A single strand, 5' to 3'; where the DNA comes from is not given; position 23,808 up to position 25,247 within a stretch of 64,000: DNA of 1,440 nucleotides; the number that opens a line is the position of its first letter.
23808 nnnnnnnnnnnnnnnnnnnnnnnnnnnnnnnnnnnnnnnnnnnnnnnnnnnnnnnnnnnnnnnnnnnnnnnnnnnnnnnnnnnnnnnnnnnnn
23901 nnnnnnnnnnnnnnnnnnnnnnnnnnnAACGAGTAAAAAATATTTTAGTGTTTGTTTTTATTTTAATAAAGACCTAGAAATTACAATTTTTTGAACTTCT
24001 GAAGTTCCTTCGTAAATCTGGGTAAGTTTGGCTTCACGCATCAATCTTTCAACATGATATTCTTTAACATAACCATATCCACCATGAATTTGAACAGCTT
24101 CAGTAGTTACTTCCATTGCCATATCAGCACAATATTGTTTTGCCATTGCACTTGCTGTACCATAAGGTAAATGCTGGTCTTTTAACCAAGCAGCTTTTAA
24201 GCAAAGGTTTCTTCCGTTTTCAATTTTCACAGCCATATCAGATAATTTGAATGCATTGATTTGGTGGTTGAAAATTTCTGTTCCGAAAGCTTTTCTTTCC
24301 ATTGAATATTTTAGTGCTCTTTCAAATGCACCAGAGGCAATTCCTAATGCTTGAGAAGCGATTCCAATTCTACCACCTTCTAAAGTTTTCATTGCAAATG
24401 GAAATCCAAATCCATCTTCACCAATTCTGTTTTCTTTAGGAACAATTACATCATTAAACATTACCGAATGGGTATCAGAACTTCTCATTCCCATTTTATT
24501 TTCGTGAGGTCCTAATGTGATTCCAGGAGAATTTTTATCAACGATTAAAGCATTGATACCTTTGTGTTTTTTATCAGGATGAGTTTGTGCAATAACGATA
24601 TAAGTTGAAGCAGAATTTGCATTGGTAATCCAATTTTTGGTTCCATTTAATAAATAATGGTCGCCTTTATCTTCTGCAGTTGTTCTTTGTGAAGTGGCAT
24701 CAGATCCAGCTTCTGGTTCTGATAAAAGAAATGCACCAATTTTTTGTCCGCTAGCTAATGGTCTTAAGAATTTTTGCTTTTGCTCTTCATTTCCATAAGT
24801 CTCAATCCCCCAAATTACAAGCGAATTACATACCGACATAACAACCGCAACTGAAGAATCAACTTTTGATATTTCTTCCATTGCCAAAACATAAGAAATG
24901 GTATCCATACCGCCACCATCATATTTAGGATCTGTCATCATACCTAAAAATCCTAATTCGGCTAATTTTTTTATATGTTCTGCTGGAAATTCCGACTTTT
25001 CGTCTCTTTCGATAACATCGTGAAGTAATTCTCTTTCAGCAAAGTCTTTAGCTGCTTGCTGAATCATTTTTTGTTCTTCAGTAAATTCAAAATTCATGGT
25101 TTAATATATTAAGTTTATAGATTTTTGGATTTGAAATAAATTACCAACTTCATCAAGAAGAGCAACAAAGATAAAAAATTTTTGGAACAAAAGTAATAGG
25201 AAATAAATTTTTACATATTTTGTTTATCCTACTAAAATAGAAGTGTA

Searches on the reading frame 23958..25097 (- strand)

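Call 8: search_protein_families(library=pfam, proteins=[window:23958-25097:-])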
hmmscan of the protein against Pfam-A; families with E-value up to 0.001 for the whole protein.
window:23958-25097:- (379 aa): 5 families
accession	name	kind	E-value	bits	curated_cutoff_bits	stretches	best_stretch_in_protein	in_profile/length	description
PF00441.29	Acyl-CoA_dh_1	-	1e-47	162.5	22.4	1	231-378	3-150/150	Acyl-CoA dehydrogenase, C-terminal domain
PF02771.21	Acyl-CoA_dh_N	-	2.3e-36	125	22.9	1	6-118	1-113/113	Acyl-CoA dehydrogenase, N-terminal domain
PF02770.24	Acyl-CoA_dh_M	-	7.3e-27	93.8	33.3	1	122-217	1-97/97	Acyl-CoA dehydrogenase, middle domain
PF08028.16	Acyl-CoA_dh_2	-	4.2e-17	63.1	22.7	1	244-366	1-133/134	Acyl-CoA dehydrogenase, C-terminal domain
PF22924.1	ACOX_C_alpha1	-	7.3e-06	26.3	27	1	314-377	105-168/169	Acyl-CoA oxidase, C-alpha1 domain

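Call 46: search_protein_families(library=ncbifam, max_evalue=1e-10, proteins=[window:23958-25097:-])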
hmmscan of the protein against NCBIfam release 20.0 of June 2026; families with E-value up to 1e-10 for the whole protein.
window:23958-25097:- (379 aa): 21 families
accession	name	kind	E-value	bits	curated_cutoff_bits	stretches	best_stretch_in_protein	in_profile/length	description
NF042972.1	AcrlCoAredClosAcrC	equivalog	6.2e-130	433.2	640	1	1-379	1-378/378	acryloyl-CoA reductase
NF043006.1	CyhCrbnylCoADH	equivalog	3.7e-89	299.4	650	1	5-377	4-375/380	cyclohexane-1-carbonyl-CoA dehydrogenase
NF058590.1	AcCoDHFadEBacil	equivalog_domain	8.9e-87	292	600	1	4-379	20-412/586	acyl-CoA dehydrogenase FadE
NF045552.1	GlutCoADH_Des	equivalog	3.9e-86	289.7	470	1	1-374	1-376/387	glutaryl-CoA dehydrogenase Acd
NF008997.0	PRK12341.1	equivalog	1.4e-80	271.2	537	1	1-379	1-378/382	acyl-CoA dehydrogenase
NF042439.1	SulpropCoADesulf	equivalog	8.9e-78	261.7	600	1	13-378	1-371/379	3-sulfinopropanoyl-CoA desulfinase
NF053553.1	prodigi_MBC_PigA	equivalog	2.2e-72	244.3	500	1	1-377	1-379/381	prodigiosin MBC biosynthesis dehydrogenase PigA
NF045652.1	ProlPCPDhRedW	equivalog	1.4e-65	221.6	650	1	8-377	3-373/376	L-prolyl-[peptidyl-carrier protein] dehydrogenase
TIGR03207.1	cyc_hxne_CoA_dh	equivalog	2.5e-63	214.1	575.35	1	6-376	2-370/372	cyclohexanecarboxyl-CoA dehydrogenase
NF002885.1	PRK03354.1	equivalog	3.7e-62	210.5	540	1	1-378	1-374/378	crotonobetainyl-CoA dehydrogenase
NF052270.1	Staph_DH_FadE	equivalog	4e-53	180.6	600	1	7-377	23-393/400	acyl-CoA dehydrogenase FadE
TIGR03204.1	pimC_large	equivalog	9.5e-32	110.3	623.85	1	40-290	44-289/395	pimeloyl-CoA dehydrogenase large subunit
NF049984.1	Rv1679_FadE16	equivalog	3.8e-30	105.3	600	1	30-368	18-356/371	Rv1679 family acyl-CoA dehydrogenase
NF007000.1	PRK09463.1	subfamily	1.2e-29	103.2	600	1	7-343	46-398/726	acyl-CoA dehydrogenase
TIGR03203.1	pimD_small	equivalog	1.4e-28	100.1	652.7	1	3-355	2-354/378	pimeloyl-CoA dehydrogenase small subunit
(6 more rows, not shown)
